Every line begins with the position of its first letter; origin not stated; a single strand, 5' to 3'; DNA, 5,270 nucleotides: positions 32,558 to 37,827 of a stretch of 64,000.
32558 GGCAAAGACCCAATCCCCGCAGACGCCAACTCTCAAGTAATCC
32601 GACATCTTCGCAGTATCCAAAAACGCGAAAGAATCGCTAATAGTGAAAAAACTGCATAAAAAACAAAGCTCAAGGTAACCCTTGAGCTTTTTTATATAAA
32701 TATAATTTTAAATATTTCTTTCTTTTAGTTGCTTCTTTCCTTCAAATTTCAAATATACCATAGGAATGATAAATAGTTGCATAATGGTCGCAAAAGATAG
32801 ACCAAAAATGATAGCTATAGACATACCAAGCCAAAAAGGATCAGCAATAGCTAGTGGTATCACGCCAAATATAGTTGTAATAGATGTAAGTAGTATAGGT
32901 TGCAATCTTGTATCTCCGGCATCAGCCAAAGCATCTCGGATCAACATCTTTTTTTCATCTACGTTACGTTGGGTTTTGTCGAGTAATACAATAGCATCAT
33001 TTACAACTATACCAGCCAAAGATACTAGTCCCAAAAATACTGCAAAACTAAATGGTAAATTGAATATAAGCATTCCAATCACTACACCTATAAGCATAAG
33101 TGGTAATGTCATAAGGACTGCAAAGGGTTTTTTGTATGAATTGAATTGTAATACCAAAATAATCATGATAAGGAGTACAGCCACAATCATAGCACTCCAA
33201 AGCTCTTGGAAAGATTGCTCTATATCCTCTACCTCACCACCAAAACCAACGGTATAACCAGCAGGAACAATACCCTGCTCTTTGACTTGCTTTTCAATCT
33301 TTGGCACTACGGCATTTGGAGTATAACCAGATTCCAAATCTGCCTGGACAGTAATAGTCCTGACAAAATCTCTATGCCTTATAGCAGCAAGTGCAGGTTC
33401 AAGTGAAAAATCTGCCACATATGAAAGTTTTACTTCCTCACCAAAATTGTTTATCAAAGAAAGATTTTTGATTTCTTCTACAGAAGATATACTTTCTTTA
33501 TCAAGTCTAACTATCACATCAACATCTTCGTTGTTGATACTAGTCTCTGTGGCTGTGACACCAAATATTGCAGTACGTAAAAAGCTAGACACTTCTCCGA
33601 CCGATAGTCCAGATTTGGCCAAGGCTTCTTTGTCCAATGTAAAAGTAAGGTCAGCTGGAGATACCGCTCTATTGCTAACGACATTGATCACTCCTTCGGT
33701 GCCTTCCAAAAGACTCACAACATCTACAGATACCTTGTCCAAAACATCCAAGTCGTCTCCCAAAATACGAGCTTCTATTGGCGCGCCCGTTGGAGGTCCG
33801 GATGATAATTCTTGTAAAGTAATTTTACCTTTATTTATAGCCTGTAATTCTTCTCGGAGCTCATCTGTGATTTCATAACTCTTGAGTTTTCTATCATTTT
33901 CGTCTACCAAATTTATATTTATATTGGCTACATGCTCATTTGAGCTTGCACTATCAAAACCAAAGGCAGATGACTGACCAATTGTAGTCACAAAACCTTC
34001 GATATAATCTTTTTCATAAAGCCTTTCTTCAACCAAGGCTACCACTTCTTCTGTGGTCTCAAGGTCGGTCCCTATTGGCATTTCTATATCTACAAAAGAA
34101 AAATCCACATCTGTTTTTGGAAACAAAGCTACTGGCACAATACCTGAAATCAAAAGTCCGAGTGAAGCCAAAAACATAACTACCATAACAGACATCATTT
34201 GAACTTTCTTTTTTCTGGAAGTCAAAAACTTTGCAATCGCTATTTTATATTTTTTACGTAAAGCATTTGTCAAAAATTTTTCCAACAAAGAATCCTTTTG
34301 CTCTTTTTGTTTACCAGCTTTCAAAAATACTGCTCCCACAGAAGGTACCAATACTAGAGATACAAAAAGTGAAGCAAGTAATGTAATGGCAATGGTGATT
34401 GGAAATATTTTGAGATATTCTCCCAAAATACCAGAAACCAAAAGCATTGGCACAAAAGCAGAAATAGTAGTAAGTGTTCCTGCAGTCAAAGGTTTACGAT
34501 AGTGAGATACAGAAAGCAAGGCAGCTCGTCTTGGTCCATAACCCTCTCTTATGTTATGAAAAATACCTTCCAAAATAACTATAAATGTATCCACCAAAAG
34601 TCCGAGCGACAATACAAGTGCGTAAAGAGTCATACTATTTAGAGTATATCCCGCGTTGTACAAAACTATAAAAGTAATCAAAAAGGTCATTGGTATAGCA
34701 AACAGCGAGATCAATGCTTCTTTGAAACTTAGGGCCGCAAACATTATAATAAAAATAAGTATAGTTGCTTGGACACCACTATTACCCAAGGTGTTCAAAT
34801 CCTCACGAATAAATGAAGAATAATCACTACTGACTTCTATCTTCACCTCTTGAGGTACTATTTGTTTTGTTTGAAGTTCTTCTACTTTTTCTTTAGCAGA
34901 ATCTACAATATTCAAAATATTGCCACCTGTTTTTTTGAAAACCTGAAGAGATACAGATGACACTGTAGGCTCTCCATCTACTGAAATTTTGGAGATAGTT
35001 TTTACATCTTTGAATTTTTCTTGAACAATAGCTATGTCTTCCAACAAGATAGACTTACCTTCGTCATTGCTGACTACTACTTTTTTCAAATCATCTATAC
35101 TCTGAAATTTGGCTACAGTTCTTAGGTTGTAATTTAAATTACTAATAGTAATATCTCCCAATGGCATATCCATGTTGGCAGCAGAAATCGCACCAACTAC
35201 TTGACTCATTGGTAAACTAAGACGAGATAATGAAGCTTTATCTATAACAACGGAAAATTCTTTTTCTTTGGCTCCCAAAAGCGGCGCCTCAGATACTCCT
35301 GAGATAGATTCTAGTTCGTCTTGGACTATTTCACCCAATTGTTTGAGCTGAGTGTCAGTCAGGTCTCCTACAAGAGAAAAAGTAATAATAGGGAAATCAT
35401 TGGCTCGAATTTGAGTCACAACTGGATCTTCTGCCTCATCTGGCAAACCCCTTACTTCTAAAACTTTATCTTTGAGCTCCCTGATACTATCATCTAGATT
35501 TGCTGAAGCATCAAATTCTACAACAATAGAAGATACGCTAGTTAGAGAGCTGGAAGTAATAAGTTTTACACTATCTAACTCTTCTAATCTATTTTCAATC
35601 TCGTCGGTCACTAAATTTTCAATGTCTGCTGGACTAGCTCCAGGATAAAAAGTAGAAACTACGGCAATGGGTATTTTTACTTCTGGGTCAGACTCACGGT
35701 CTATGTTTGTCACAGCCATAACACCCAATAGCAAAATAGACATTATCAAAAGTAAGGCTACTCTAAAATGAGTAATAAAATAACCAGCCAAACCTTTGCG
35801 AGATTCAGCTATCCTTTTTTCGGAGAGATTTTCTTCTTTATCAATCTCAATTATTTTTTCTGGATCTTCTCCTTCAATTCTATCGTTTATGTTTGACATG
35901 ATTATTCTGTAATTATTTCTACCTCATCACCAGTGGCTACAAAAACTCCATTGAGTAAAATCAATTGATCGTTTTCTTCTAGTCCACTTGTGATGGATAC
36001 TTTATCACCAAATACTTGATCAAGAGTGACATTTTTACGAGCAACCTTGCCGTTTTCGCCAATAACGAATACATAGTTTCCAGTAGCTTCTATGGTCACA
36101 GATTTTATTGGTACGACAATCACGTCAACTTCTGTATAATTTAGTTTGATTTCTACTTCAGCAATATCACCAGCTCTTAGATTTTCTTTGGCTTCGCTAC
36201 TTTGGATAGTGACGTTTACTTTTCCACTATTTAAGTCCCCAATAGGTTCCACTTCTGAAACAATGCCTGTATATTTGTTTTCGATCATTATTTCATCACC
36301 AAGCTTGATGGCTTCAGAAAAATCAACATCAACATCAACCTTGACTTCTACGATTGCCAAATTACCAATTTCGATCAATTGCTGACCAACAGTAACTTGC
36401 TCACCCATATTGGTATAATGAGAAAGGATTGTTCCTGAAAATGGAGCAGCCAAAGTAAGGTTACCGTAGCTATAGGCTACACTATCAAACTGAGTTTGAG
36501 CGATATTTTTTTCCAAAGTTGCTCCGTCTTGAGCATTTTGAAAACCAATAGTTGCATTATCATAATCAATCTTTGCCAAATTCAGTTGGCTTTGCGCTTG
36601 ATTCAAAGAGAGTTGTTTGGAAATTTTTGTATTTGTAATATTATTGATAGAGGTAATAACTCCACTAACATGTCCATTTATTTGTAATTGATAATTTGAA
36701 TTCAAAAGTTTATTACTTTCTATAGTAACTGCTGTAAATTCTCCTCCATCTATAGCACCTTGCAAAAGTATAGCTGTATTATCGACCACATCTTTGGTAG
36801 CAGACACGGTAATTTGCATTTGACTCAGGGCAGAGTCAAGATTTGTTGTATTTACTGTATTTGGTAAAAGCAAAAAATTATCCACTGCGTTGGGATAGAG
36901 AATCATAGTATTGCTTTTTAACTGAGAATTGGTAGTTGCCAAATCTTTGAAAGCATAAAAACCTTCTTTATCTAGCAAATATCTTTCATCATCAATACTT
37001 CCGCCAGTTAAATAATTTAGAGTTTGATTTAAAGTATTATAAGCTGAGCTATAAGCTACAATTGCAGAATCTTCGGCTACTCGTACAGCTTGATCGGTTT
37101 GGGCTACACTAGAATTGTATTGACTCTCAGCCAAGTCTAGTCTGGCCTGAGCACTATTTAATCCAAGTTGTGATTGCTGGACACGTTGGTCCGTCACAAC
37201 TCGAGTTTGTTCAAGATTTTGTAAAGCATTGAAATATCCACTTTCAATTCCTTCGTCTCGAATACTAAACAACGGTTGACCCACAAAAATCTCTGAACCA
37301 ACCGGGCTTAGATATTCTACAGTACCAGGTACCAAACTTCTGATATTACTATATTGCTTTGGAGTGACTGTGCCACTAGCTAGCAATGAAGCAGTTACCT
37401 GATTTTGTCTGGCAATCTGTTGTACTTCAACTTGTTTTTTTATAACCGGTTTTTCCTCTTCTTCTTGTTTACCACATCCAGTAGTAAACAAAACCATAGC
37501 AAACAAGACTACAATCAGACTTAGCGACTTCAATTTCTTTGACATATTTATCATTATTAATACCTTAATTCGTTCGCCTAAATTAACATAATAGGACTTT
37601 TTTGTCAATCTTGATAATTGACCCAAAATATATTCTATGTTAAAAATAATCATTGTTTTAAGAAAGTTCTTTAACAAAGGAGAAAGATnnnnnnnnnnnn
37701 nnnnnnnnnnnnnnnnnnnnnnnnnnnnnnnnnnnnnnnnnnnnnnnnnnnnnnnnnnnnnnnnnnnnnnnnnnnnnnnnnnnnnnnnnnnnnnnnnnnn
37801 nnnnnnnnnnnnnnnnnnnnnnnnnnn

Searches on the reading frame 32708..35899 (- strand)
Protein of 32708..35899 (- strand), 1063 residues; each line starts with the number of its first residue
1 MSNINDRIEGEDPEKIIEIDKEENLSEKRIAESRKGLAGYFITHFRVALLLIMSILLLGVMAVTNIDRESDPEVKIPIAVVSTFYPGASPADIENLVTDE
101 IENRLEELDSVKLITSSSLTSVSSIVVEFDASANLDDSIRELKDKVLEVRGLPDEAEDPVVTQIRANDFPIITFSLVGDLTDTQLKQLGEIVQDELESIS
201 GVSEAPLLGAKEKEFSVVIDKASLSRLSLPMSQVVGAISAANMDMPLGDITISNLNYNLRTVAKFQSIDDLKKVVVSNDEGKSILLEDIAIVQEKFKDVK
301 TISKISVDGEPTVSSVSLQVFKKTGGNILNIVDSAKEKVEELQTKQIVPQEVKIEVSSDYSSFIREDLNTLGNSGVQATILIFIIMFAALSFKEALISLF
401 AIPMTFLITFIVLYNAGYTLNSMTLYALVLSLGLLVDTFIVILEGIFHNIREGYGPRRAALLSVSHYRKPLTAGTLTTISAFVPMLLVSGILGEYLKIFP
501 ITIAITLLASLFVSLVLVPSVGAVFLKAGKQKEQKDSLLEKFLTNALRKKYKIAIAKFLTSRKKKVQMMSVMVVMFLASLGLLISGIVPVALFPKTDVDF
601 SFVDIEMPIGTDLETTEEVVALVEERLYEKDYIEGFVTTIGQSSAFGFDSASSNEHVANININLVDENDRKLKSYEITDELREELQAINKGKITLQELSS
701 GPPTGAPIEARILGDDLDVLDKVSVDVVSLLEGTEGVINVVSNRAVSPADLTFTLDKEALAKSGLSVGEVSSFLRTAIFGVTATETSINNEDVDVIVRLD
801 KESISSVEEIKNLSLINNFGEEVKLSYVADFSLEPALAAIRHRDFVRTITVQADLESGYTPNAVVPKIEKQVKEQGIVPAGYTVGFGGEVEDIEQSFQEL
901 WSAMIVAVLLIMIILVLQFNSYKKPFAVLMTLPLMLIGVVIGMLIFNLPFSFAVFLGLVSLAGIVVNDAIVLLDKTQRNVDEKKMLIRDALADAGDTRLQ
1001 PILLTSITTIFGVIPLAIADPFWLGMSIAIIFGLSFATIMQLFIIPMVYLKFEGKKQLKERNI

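Call 28: search_protein_families(library=pfam, proteins=[window:32708-35899:-], max_evalue=0.00001)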
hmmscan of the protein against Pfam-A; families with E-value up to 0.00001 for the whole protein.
window:32708-35899:- (1063 aa): 2 families
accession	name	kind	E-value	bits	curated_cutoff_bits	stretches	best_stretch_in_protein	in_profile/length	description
PF00873.25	ACR_tran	-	1.7e-187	625.7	28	1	39-1052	3-1020/1021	AcrB/AcrD/AcrF family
PF02355.23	SecD_SecF_C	-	5.9e-10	39.3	20.5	1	896-1051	29-185/189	Protein export membrane protein SecD/SecF, C-terminal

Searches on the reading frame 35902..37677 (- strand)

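Call 28: search_protein_families(library=pfam, proteins=[window:35902-37677:-], max_evalue=0.00001)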
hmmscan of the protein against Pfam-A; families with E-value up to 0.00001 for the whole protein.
window:35902-37677:- (591 aa): 2 families
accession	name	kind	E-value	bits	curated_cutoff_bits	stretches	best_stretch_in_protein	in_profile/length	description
PF16576.10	HlyD_D23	-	7.3e-08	32.4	30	1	405-503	107-211/214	Barrel-sandwich domain of CusB or HlyD membrane-fusion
PF13437.12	HlyD_3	-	9.9e-08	33.1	22.2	1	408-503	1-106/106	HlyD family secretion protein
